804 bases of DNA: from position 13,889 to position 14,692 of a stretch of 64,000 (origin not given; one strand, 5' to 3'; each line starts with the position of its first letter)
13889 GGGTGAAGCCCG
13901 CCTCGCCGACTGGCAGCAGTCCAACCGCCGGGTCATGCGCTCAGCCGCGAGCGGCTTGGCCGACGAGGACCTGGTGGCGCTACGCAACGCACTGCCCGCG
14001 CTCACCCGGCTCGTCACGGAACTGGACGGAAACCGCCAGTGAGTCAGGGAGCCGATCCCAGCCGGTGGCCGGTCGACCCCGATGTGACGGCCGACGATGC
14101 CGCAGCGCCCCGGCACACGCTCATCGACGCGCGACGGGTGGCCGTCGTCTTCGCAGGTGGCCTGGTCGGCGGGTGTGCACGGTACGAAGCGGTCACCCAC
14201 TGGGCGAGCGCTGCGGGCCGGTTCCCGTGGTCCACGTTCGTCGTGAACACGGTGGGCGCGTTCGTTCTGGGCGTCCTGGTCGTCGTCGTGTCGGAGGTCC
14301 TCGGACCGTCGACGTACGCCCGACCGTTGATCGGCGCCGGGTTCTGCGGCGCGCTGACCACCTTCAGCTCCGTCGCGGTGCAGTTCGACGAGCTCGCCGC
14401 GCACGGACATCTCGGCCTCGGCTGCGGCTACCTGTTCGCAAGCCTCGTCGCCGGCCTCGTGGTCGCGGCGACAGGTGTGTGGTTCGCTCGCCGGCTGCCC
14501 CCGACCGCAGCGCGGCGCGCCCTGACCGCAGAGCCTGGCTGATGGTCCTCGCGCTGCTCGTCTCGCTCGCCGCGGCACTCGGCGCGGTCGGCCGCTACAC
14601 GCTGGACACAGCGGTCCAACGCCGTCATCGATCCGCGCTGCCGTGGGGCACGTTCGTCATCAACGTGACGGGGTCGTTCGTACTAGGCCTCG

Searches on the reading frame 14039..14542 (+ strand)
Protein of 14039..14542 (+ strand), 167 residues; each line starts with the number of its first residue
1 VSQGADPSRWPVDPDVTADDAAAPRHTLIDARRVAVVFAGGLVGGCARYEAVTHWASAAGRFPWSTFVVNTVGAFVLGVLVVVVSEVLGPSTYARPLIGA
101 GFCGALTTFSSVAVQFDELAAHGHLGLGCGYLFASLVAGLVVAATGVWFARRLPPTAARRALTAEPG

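Call 22: search_protein_families(library=pfam, proteins=[window:14039-14542:+], max_evalue=0.0001)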
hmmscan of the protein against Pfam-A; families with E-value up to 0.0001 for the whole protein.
window:14039-14542:+ (167 aa): 1 family
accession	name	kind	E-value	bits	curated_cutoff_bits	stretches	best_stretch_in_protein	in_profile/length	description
PF02537.21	CRCB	-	8.5e-22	77.9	32.9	1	36-147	2-103/103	CrcB-like protein, Camphor Resistance (CrcB)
